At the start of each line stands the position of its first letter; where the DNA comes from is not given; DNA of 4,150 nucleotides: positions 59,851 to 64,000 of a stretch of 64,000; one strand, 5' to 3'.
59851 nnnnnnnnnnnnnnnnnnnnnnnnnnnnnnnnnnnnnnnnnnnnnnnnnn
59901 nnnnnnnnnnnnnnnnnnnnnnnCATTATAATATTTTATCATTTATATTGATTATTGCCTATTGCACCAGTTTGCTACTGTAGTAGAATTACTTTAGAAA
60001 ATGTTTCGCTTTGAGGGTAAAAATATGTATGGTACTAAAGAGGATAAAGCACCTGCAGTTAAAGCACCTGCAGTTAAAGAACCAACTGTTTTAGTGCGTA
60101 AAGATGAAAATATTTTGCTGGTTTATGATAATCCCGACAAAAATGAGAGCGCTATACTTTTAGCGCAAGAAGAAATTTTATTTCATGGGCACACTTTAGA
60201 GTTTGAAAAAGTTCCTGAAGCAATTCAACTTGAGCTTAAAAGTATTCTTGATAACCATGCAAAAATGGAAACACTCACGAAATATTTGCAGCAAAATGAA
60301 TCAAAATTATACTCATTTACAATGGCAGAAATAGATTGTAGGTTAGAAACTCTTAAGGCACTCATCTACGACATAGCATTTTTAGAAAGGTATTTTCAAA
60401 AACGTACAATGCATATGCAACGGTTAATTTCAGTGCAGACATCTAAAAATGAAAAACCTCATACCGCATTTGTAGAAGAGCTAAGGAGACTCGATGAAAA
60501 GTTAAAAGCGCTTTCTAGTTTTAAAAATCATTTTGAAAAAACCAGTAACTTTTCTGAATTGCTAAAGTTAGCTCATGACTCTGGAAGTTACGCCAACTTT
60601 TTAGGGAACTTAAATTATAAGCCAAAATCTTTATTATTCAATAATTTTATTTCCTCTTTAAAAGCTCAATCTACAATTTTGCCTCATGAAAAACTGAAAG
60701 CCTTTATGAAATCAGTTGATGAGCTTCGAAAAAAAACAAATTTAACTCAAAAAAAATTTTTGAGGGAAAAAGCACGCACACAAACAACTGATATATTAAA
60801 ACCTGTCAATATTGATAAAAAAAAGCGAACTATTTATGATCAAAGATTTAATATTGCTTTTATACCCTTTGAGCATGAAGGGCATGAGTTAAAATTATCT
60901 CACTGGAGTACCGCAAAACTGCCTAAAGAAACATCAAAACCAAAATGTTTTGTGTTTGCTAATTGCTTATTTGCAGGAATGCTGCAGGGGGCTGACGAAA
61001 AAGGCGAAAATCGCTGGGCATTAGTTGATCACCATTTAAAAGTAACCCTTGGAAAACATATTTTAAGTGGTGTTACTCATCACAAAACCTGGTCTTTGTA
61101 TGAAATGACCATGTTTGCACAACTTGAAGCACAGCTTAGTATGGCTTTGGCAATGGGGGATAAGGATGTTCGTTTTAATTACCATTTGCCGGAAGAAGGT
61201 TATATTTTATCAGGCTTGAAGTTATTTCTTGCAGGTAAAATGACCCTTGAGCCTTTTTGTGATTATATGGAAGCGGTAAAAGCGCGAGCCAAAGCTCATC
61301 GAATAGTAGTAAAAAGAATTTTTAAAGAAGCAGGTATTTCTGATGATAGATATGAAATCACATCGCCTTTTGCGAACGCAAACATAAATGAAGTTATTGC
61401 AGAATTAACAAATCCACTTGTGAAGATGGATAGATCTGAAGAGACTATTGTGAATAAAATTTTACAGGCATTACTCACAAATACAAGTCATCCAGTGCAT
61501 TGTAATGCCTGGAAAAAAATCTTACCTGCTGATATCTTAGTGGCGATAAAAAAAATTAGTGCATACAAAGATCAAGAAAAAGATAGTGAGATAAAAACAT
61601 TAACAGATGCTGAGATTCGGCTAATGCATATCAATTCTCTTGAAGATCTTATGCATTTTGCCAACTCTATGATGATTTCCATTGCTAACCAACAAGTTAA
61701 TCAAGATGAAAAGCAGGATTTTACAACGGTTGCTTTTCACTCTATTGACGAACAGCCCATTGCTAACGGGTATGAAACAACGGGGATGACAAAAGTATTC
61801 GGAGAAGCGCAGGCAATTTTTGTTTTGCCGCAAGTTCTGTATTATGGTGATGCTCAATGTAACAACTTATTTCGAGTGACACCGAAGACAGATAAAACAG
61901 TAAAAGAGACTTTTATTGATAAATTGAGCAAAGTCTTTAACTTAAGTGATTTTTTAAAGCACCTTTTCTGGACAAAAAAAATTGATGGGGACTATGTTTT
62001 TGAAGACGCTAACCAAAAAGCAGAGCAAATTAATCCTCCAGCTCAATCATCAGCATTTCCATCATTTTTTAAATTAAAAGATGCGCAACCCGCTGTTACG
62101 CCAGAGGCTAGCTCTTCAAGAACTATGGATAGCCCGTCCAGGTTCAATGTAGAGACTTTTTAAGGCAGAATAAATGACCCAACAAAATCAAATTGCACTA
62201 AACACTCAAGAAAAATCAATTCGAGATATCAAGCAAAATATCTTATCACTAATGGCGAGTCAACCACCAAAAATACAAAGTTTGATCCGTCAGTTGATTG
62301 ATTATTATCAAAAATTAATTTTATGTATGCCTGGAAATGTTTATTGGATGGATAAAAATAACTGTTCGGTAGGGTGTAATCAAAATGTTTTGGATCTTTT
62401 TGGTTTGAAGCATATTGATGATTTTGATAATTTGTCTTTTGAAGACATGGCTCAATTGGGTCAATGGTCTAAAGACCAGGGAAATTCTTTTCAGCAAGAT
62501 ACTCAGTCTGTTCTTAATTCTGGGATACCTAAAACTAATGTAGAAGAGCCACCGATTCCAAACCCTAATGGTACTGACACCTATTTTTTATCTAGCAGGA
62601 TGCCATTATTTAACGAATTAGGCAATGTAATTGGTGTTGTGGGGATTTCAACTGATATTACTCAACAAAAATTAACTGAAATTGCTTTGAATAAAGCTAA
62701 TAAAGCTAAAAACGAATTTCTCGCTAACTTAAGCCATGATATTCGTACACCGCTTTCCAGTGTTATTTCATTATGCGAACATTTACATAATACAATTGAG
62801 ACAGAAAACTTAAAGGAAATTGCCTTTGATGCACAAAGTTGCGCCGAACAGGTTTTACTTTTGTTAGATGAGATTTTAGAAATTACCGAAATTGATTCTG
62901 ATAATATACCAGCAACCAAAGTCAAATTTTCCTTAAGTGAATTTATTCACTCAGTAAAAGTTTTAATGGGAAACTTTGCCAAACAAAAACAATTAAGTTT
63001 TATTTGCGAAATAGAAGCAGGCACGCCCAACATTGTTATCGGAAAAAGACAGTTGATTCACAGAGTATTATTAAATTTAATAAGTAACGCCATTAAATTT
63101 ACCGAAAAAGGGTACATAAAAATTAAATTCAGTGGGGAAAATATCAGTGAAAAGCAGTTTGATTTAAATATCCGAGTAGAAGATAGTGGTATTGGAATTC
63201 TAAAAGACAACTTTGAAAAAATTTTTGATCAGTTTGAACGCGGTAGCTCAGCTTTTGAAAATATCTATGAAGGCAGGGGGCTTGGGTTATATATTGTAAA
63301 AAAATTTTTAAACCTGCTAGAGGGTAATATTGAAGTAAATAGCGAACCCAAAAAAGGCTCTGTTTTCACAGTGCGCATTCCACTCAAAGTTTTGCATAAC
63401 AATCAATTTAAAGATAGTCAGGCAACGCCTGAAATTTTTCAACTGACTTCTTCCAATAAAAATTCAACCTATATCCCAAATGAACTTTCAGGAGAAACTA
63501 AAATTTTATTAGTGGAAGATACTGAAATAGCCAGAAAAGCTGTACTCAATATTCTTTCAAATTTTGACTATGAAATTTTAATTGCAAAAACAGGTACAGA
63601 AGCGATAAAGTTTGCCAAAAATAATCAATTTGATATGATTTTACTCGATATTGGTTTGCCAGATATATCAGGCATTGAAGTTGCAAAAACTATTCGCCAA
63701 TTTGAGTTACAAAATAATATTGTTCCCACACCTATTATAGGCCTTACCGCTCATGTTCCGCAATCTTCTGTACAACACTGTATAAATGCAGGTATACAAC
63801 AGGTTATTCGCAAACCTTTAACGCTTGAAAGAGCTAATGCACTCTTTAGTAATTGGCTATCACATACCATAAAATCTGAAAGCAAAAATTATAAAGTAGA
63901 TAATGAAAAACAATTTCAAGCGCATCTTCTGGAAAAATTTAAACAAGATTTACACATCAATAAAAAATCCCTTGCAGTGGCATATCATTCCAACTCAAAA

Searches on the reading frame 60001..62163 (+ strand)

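Call 30: search_protein_families(library=pfam, proteins=[window:60001-62163:+], max_evalue=0.001)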
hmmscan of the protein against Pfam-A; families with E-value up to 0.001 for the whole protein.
window:60001-62163:+ (720 aa): 0 families

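Call 60: search_protein_families(library=pfam, proteins=[window:60001-62163:+], max_evalue=10)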
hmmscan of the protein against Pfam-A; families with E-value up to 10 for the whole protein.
window:60001-62163:+ (720 aa): 2 families
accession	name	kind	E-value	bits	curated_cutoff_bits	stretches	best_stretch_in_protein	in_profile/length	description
PF02024.20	Leptin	-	0.075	13.3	25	1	84-171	48-135/145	Leptin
PF20669.3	Exo70_N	-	2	9.1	23.9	1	221-254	17-52/83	Exocyst complex component Exo70 N-terminal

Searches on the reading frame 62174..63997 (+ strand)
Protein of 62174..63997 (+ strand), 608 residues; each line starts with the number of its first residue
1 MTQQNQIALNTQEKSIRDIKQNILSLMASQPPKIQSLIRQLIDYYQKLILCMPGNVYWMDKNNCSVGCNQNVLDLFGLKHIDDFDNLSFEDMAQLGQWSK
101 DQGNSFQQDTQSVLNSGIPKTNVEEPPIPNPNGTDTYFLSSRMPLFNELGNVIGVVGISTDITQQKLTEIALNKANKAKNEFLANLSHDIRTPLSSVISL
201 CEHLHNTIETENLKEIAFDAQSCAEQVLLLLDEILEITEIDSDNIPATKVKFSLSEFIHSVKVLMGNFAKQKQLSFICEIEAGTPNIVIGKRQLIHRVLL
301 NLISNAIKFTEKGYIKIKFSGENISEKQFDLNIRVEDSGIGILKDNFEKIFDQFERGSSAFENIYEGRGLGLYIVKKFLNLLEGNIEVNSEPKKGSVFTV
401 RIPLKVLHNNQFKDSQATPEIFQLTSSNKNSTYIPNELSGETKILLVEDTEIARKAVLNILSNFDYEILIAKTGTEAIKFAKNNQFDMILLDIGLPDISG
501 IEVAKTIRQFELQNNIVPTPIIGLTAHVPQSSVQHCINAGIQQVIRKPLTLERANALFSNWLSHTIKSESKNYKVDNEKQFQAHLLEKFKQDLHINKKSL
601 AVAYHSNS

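Call 60: search_protein_families(library=pfam, proteins=[window:62174-63997:+], max_evalue=10)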
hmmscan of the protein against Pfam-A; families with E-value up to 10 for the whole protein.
window:62174-63997:+ (608 aa): 8 families
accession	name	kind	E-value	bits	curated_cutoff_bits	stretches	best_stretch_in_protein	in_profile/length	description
PF02518.31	HATPase_c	-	4.3e-25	88.7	26.4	1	291-405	2-110/111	Histidine kinase-, DNA gyrase B-, and HSP90-like ATPase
PF00072.30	Response_reg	-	5.7e-22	78.4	30.2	1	444-553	1-105/111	Response regulator receiver domain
PF00512.31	HisKA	-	1e-12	48.3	26.9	1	178-242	1-65/66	His Kinase A (phospho-acceptor) domain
PF13426.13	PAS_9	-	1.4e-05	25.8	27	1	57-164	4-103/103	PAS domain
PF08448.16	PAS_4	-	2.8e-05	24.8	23.1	1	68-166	20-109/110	PAS fold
PF13589.12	HATPase_c_3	-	0.005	17.3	25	1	296-373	4-78/137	Histidine kinase-, DNA gyrase B-, and HSP90-like ATPase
PF20274.4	cREC_REC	-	0.035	15.2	27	1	456-511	11-60/88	Cyclic-phosphate processing Receiver domain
PF18383.6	IFT81_CH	-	0.041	14.6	27.4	1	203-315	9-116/124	Intraflagellar transport 81 calponin homology domain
